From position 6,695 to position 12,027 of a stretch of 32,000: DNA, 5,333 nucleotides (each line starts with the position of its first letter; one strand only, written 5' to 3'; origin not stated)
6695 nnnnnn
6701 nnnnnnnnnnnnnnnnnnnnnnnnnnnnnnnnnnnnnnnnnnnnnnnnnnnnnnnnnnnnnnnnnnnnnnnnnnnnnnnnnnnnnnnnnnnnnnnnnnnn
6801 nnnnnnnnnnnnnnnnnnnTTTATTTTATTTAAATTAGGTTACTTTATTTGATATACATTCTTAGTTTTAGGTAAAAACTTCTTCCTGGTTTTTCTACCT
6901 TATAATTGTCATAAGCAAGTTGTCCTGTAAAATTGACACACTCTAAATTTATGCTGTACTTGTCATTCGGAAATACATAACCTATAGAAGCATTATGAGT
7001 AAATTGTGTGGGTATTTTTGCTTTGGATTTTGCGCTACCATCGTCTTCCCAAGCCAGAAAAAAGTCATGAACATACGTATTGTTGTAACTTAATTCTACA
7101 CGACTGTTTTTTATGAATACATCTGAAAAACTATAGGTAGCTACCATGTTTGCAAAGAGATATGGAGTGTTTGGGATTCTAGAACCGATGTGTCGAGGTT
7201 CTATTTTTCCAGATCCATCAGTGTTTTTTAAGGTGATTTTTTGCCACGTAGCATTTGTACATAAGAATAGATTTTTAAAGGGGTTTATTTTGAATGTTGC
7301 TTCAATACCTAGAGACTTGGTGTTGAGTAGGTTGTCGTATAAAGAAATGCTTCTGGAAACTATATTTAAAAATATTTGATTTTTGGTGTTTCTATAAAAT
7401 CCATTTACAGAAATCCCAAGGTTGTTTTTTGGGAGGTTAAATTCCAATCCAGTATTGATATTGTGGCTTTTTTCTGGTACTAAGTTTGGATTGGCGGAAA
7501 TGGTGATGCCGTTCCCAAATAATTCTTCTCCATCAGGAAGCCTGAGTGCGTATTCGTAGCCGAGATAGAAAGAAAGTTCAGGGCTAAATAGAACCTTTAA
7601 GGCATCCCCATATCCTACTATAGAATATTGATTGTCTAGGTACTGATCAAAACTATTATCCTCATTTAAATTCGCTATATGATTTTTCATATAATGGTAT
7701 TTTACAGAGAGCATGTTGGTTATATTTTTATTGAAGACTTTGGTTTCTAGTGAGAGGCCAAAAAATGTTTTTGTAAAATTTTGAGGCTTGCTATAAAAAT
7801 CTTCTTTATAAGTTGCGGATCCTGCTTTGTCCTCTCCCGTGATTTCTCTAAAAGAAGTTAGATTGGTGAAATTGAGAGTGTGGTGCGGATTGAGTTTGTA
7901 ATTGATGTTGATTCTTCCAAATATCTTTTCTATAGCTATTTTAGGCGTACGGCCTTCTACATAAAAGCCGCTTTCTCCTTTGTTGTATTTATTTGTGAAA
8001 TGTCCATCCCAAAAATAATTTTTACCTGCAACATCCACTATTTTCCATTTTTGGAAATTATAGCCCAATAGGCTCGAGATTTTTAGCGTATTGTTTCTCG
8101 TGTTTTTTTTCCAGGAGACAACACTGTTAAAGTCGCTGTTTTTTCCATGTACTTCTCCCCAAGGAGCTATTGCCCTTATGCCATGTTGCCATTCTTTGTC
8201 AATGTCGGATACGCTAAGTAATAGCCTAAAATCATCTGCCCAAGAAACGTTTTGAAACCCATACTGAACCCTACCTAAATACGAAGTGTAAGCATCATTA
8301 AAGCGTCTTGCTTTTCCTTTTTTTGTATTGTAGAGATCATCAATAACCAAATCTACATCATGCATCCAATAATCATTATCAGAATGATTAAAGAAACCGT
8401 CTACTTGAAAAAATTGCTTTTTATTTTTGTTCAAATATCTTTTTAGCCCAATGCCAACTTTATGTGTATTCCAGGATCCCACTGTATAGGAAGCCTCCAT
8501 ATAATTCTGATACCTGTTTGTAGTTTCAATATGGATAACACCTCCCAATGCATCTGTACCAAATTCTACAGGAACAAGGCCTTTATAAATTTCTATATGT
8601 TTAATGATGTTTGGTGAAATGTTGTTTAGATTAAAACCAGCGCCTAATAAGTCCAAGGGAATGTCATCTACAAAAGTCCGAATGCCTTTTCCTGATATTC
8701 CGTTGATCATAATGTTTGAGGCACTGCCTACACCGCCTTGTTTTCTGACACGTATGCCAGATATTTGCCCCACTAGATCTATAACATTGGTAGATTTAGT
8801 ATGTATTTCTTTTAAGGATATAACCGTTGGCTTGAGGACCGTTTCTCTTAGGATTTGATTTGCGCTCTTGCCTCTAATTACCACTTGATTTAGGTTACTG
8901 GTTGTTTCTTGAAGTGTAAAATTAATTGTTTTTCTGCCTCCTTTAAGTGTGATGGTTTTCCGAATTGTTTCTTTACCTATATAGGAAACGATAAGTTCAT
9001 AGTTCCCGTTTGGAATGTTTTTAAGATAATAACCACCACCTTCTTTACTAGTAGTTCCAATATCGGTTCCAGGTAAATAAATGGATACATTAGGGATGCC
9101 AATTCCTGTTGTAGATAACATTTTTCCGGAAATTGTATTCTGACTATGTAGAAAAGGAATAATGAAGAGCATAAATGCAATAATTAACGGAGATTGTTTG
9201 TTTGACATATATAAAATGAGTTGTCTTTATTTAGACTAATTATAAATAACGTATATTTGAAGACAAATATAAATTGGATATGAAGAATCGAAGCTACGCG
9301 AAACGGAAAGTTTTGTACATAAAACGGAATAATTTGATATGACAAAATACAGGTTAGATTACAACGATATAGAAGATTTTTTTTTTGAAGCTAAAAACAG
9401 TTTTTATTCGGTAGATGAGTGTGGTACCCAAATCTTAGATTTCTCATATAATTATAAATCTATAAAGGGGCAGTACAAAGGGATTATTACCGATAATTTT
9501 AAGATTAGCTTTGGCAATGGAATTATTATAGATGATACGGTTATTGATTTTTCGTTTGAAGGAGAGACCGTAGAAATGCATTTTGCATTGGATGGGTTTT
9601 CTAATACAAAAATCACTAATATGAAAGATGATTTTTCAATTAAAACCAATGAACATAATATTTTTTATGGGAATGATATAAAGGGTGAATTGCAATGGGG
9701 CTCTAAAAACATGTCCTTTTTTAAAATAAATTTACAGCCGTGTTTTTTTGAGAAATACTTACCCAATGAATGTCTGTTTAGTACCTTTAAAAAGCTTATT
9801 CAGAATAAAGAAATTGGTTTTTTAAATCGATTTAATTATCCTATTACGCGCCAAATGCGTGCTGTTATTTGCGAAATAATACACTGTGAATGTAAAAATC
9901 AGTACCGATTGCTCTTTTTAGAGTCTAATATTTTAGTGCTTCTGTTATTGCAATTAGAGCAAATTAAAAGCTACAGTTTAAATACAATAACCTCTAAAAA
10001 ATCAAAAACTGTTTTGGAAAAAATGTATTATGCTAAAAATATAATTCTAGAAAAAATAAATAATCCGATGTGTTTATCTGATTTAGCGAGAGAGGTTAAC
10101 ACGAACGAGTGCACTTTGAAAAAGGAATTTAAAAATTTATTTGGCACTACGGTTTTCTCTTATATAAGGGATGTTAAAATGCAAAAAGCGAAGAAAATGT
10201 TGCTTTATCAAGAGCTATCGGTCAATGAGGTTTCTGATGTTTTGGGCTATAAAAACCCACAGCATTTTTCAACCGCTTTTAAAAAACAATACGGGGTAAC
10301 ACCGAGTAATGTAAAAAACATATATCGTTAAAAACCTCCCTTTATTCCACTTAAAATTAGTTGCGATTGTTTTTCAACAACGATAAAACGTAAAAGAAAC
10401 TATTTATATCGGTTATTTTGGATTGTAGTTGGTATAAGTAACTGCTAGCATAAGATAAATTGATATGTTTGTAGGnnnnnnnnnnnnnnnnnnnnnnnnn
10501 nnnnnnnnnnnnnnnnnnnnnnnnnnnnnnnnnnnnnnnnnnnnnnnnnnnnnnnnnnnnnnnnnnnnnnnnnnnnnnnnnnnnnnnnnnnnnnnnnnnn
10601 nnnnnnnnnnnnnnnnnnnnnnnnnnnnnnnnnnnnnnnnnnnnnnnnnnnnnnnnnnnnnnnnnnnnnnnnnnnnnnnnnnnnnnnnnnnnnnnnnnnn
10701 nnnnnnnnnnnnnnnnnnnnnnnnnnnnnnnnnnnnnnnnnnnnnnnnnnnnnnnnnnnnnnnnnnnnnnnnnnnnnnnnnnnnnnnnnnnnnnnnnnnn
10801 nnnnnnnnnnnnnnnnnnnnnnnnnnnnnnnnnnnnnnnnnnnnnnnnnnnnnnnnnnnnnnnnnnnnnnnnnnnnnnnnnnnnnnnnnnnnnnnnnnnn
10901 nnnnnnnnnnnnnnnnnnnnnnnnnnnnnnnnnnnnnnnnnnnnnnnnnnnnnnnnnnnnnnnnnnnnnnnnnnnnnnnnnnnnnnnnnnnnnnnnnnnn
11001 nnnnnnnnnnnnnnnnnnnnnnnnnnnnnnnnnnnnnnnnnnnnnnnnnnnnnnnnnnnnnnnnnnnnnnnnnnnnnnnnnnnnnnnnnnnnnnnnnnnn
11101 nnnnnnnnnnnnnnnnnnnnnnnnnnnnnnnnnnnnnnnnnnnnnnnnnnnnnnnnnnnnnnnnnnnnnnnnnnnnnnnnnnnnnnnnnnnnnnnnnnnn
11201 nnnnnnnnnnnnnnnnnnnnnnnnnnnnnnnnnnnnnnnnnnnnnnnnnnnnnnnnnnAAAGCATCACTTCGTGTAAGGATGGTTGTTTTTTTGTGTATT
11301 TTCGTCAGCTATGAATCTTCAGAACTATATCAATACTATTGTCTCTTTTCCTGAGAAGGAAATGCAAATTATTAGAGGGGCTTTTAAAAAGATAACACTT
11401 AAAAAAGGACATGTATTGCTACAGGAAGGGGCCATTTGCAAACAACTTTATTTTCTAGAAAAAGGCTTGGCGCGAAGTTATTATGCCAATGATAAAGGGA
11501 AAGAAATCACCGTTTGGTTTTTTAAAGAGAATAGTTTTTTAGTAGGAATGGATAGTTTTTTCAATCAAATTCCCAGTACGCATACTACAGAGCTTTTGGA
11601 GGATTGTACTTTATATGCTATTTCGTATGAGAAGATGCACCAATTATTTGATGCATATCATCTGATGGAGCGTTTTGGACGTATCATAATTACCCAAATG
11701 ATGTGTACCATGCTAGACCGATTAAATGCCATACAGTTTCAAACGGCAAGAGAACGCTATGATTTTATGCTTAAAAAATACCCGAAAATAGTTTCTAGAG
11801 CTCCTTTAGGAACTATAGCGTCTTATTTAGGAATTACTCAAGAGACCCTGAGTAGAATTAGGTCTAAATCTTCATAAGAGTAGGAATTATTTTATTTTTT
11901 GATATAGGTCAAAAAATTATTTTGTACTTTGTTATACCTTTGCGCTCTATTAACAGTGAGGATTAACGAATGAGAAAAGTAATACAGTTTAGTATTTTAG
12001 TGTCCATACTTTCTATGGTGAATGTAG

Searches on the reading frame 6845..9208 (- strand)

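Call 9: search_protein_families(library=pfam, proteins=[window:6845-9208:-], max_evalue=0.01)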
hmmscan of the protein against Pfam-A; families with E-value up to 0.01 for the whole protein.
window:6845-9208:- (787 aa): 6 families
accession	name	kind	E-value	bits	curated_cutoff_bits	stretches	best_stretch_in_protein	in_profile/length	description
PF00593.30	TonB_dep_Rec_b-barrel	-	6.3e-22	79.5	27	1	309-759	10-435/436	TonB dependent receptor-like, beta-barrel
PF13715.12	CarbopepD_reg_2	-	2.1e-18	66.5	32.2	1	26-111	1-88/88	CarboxypepD_reg-like domain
PF07715.20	Plug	-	5.4e-15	56.3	23.9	1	123-224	5-107/107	TonB-dependent Receptor Plug Domain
PF13620.12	CarboxypepD_reg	-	8.8e-12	45.6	32.3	1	25-100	1-82/82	Carboxypeptidase regulatory-like domain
PF20716.2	ATPTG10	-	0.0057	17.6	25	0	233-275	23-65/99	ATPTG10-like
PF08308.17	PEGA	-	0.0069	16.7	20.8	0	40-100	12-68/71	PEGA domain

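Call 96: search_protein_families(library=padloc, proteins=[L022:3178-4023:+], max_evalue=0.001)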
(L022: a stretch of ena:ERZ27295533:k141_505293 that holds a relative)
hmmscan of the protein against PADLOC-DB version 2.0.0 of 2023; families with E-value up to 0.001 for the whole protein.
L022:3178-4023:+ (281 aa): 0 families

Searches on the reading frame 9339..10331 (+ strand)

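Call 9: search_protein_families(library=pfam, proteins=[window:9339-10331:+], max_evalue=0.01)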
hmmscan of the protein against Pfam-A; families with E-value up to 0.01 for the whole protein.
window:9339-10331:+ (330 aa): 2 families
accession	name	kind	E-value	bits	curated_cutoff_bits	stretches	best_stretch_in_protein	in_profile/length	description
PF12833.13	HTH_18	-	1.2e-21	77.2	33.6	1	249-326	1-78/80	Helix-turn-helix domain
PF00165.29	HTH_AraC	-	3.1e-14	53.1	26.6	1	291-323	7-38/42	Bacterial regulatory helix-turn-helix proteins, AraC family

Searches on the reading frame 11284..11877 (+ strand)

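Call 9: search_protein_families(library=pfam, proteins=[window:11284-11877:+], max_evalue=0.01)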
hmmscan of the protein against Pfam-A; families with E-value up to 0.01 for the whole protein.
window:11284-11877:+ (197 aa): 1 family
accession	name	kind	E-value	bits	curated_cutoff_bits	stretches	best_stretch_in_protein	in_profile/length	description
PF00027.35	cNMP_binding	-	7.9e-17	61.5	27.5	1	38-124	3-88/89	Cyclic nucleotide-binding domain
